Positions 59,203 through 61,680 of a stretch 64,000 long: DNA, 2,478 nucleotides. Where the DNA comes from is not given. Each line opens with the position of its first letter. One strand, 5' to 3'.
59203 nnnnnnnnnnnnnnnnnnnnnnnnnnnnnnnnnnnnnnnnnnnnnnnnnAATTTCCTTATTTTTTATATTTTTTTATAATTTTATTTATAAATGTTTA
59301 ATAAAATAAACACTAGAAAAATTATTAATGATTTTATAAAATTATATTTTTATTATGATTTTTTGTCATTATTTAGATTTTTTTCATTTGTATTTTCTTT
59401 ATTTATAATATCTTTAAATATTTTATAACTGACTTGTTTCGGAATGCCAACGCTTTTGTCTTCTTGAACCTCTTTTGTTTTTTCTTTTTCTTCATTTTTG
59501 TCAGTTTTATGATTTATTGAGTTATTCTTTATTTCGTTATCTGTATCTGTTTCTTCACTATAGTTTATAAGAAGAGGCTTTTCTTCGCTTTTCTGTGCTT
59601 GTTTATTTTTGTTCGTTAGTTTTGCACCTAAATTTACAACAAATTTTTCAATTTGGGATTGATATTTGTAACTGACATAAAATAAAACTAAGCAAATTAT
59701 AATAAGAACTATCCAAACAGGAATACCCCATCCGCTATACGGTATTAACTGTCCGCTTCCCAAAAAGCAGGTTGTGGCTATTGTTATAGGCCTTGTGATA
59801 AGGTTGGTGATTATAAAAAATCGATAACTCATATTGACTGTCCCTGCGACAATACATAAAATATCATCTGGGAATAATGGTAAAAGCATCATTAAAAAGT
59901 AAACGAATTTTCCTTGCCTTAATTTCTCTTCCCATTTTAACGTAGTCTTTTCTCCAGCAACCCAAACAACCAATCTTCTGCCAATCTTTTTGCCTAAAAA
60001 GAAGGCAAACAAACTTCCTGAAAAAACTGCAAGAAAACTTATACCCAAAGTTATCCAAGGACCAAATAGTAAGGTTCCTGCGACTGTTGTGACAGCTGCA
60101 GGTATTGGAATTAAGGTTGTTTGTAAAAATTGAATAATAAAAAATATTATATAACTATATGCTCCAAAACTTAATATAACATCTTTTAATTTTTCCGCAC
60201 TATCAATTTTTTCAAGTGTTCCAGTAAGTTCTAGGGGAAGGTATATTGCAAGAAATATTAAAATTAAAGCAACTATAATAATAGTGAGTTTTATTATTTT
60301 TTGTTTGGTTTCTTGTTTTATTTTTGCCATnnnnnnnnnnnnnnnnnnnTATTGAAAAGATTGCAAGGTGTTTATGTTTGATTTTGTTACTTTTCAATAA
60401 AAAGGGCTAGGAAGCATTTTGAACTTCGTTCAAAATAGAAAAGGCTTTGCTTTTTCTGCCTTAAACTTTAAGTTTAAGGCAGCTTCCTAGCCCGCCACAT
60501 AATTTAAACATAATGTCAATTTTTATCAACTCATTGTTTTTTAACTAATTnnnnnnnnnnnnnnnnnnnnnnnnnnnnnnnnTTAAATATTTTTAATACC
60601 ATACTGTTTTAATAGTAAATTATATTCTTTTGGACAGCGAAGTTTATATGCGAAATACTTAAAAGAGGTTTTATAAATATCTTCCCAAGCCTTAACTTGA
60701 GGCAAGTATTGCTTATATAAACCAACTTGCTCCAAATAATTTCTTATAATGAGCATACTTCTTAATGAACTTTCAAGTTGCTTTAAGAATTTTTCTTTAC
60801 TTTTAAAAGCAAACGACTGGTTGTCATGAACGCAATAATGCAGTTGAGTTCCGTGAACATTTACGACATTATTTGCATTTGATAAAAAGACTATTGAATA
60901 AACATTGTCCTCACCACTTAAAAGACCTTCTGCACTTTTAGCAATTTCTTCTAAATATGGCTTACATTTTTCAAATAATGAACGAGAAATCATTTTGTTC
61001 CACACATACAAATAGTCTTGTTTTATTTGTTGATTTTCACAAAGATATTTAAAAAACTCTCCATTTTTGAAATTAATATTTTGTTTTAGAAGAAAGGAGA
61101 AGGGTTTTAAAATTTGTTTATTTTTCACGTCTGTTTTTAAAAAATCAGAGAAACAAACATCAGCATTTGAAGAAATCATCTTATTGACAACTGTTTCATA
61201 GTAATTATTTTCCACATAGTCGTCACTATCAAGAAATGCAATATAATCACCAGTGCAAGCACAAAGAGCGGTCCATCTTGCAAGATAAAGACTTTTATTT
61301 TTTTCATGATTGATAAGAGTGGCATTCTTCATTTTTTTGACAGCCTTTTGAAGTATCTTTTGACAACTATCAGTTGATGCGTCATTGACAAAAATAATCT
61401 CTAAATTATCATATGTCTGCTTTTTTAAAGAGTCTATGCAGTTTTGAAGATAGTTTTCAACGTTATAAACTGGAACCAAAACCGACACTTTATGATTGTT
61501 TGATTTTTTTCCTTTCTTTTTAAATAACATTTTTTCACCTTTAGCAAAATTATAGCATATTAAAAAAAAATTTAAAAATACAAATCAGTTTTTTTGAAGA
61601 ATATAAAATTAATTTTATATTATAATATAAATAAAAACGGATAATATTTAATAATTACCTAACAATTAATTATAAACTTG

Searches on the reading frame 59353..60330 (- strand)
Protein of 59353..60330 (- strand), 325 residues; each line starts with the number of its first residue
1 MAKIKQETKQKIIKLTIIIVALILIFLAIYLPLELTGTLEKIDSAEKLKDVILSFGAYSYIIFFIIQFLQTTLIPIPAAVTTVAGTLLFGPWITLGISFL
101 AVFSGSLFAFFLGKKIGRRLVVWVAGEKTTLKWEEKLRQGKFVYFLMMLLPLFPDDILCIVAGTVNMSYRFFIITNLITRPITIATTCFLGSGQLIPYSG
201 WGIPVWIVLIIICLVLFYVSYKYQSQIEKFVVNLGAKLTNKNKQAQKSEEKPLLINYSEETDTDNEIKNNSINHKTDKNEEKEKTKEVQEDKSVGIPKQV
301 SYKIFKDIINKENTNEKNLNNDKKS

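Call 23: search_protein_families(library=pfam, proteins=[window:59353-60330:-])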
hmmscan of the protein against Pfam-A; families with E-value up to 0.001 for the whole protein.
window:59353-60330:- (325 aa): 1 family
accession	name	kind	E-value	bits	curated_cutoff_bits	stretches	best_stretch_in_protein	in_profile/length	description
PF09335.16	VTT_dom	-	1.2e-19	71.5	33.9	1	76-192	1-122/123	VTT domain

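Call 50: find_encoding_contigs(protein=window:59353-60330:-, flank=10000, max_places=8)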
Protein window:59353-60330:- (325 aa): 23 contigs read that carry it; 8 places shown.
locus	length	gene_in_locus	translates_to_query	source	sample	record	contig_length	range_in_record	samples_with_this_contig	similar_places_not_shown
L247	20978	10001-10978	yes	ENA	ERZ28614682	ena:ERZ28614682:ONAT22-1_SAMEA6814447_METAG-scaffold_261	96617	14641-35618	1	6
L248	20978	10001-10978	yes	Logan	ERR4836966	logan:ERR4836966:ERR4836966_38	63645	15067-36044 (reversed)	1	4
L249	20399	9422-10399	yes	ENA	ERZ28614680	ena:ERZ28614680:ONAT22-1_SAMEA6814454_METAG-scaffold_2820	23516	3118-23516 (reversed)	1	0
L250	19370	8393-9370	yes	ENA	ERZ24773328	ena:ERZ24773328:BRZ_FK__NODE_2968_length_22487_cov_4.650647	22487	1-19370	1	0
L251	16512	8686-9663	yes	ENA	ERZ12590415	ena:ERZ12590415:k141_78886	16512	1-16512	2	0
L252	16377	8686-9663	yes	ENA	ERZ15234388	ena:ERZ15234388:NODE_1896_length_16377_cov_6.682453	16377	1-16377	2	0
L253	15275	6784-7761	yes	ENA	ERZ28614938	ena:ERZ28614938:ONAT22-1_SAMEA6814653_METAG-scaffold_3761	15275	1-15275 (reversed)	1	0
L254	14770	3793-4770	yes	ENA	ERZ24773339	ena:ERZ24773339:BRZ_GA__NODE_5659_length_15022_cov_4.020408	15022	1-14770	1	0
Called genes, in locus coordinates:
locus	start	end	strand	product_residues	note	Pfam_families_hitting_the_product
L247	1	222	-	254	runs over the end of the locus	PF01969:Ni_insertion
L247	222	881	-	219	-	PF04015:DUF362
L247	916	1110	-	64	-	-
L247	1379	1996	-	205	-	-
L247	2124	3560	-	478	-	PF03235:GmrSD_N, PF01844:HNH, PF14279:HNH_5 (weak)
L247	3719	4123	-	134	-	-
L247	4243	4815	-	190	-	-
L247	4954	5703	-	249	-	PF04002:RadC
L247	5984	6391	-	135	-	PF01880:Desulfoferrodox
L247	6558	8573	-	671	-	PF02534:T4SS-DNA_transf, PF10412:TrwB_AAD_bind, PF12696:TraG-D_C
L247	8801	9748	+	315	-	PF03452:Anp1 (faint), PF13506:Glyco_transf_21 (weak), PF00535:Glycos_transf_2, PF10111:Glyco_tranf_2_2 (weak), PF13641:Glyco_tranf_2_3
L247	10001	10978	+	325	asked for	PF09335:VTT_dom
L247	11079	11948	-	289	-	PF12641:Flavodoxin_3 (weak), PF12724:Flavodoxin_5, PF13484:Fer4_16 (faint), PF13187:Fer4_9 (faint), PF00037:Fer4 (faint), PF13237:Fer4_10 (faint), PF12838:Fer4_7 (weak)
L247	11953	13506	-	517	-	PF01073:3Beta_HSD, PF01370:Epimerase, PF02719:Polysacc_synt_2, PF04321:RmlD_sub_bind, PF07993:NAD_binding_4, PF16363:GDP_Man_Dehyd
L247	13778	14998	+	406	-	PF01266:DAO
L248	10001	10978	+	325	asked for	PF09335:VTT_dom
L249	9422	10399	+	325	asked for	PF09335:VTT_dom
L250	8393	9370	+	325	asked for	PF09335:VTT_dom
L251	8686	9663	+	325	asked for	PF09335:VTT_dom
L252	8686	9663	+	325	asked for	PF09335:VTT_dom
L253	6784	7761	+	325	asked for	PF09335:VTT_dom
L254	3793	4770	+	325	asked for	PF09335:VTT_dom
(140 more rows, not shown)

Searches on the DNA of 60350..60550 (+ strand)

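Call 46: search_rna_families(source=window, start=60350, end=60550, threshold=evalue, max_evalue=10)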
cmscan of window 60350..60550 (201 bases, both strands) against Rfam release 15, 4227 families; matches with E-value up to 10: 29.
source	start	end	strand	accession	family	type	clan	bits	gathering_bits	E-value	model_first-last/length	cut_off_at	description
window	60392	60503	+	RF02555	hveRNA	Gene; rRNA;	-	29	90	0.0038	1-124/124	no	mt-5S-like H. vermiformis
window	60358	60489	+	RF01443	S_pombe_snR91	Gene; snRNA; snoRNA; HACA-box;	-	23.1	50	0.033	1-144/144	no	small nucleolar RNA snR91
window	60424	60546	-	RF03162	TD-2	Gene; sRNA;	CL00124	19.8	48.7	0.8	1-98/98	no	TD-2 RNA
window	60404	60493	-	RF03940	MIR9563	Gene; miRNA;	-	19.6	90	0.17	1-127/127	no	MIR9563 microRNA precursor family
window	60429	60483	-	RF02366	Yfr19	Gene; sRNA;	-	19.3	70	1.2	1-82/82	no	Cyanobacterial functional RNA 19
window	60451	60488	+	RF02753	ES173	Gene; sRNA;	-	19.2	90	0.16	1-64/64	no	ES173 sRNA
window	60430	60481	-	RF03027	RT-6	Gene; sRNA;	-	18.2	46.7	0.069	1-75/75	no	RT-6 RNA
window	60352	60493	+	RF04342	Plastid-psbA-1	Cis-reg;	CL00153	17.9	54.3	4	1-114/114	no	Plastid-psbA-1 3UTR RNA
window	60457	60491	+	RF03027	RT-6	Gene; sRNA;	-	17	46.7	0.14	1-75/75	no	RT-6 RNA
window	60457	60481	+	RF03743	MIR7696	Gene; miRNA;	-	16.5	83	1.2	1-88/88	no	MIR7696 microRNA precursor family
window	60457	60481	-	RF03743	MIR7696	Gene; miRNA;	-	16.5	83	1.2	1-88/88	no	MIR7696 microRNA precursor family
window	60428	60526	-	RF02432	SpF25_sRNA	Gene; sRNA;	-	16.4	48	2.2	1-102/102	no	Streptococcus sRNA SpF25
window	60485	60550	-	RF01183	SNORD19B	Gene; snRNA; snoRNA; CD-box;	CL00048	15.2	50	8.1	1-84/84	no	Small nucleolar RNA SNORD19B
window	60427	60532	+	RF00101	SraC_RyeA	Gene; sRNA;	CL00105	15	37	2.3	1-145/145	no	SraC/RyeA RNA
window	60417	60482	+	RF02843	RefA5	Gene; antisense;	-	14.5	91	1.2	1-68/68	no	Enterococcus sRNA A5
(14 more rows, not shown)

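Call 78: search_dna_similar(query=window:60404-60493:+, collection=plasmids, mode=distant, max_evalue=10, max_rows=15)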
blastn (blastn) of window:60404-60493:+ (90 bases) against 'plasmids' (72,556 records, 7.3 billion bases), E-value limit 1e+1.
Records with a match: 70; places in all: 70; records where one place covers at least 80% of the query: 0.
Best place of each record, by identity: >=99% 1; 95-99% 1; 90-95% 6; 80-90% 42; 60-80% 20.
By first word of the organism name: Escherichia 24; Staphylococcus 20; Klebsiella 9; Priestia 4; Arsenophonus 2; Enterobacter 2; Candidatus 2; Pseudoalteromonas 1; Rossellomorea 1; Borrelia 1; and 4 more.
By predicted mobility (MOB-suite, as given by PLSDB): mobilizable 49; non-mobilizable 16; conjugative 5.
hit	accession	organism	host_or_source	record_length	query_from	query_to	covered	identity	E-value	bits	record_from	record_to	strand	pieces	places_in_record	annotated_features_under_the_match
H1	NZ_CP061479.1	Staphylococcus lugdunensis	Homo sapiens,blood,blood infection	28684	19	73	61%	76.8%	7e-1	40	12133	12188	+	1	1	none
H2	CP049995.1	Staphylococcus aureus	Homo sapiens,blood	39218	19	73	61%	76.8%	7e-1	40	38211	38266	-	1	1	none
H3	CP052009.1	Staphylococcus aureus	Homo sapiens,blood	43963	19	73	61%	76.8%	7e-1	40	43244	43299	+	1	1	none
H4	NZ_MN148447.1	Staphylococcus schleiferi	-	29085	19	73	61%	76.8%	7e-1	40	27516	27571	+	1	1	none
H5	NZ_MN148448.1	Staphylococcus haemolyticus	-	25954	19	73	61%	76.8%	7e-1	40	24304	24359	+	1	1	none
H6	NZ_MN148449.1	Staphylococcus epidermidis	-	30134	19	73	61%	76.8%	7e-1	40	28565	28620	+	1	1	none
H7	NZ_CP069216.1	Staphylococcus epidermidis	Dog,bacteria,skin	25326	19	73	61%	76.8%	7e-1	40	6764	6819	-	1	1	none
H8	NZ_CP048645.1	Staphylococcus aureus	Homo sapiens,blood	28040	19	73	61%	76.8%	7e-1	40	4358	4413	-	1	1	none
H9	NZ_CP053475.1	Staphylococcus warneri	metagenomic assembly,Doubanjiang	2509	19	73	61%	76.8%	7e-1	40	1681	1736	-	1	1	none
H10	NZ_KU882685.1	Staphylococcus lugdunensis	-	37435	19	73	61%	76.8%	7e-1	40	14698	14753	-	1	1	none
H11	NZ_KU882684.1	Staphylococcus lugdunensis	-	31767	19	73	61%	76.8%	7e-1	40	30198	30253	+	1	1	none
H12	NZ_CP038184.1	Staphylococcus aureus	Homo sapiens,sperm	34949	19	73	61%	76.8%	7e-1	40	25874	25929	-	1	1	none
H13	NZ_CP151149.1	Staphylococcus aureus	Homo sapiens,blood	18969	19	73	61%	76.8%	7e-1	40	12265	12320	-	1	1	none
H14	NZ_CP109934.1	Staphylococcus aureus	Homo sapiens,intestinal mucosa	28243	19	73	61%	76.8%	7e-1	40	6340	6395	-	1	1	none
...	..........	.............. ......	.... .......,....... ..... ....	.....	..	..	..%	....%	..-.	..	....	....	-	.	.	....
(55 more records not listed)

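Call 80: get_annotated_region(hit=H9, flank=400)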
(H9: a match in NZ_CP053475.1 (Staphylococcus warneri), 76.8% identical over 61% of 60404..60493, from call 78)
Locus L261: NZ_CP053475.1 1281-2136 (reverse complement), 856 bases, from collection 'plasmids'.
description: Staphylococcus warneri strain WB224 plasmid pWB224_5, complete sequence
organism: Staphylococcus warneri (NCBI taxid 1292)
taxonomy: Bacteria; Bacillota; Bacilli; Bacillales; Staphylococcaceae; Staphylococcus; Staphylococcus warneri
host: -; source: metagenomic assembly,Doubanjiang; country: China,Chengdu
typing (MOB-suite, as given by PLSDB): non-mobilizable; replicon rep_cluster_2133
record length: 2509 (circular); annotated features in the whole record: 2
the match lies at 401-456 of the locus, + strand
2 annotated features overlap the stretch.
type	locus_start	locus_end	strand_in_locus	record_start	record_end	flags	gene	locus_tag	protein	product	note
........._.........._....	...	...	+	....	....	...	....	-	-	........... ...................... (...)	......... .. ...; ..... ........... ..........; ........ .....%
predicted_resistance_gene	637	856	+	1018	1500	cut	lnu(A)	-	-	lincosamide nucleotidyltransferase Lnu(A)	predicted by amrfinderplus; class LINCOSAMIDE; identity 100.0%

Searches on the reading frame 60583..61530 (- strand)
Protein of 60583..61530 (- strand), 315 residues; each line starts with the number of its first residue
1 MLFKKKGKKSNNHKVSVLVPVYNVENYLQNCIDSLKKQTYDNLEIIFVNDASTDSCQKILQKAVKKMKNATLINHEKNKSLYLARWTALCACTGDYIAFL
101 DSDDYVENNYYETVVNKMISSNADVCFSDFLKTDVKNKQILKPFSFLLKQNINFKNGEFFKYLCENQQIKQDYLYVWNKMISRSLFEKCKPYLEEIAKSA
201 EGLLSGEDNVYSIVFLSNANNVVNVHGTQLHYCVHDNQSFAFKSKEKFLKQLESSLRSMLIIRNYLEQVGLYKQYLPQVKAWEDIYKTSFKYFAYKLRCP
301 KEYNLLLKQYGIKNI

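Call 23: search_protein_families(library=pfam, proteins=[window:60583-61530:-])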
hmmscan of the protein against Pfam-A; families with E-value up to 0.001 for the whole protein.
window:60583-61530:- (315 aa): 4 families
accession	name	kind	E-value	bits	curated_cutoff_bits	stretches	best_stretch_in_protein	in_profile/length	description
PF00535.33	Glycos_transf_2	-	7.9e-34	117.4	23.3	1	16-186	1-164/168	Glycosyl transferase family 2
PF13641.12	Glyco_tranf_2_3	-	2e-09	38.3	27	1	14-116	2-109/230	Glycosyltransferase like family 2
PF10111.15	Glyco_tranf_2_2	-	3.4e-08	33.8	27.3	1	16-123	1-115/276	Glycosyltransferase like family 2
PF03452.20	Anp1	-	4.5e-05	23.5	28.8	1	6-70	14-82/263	Anp1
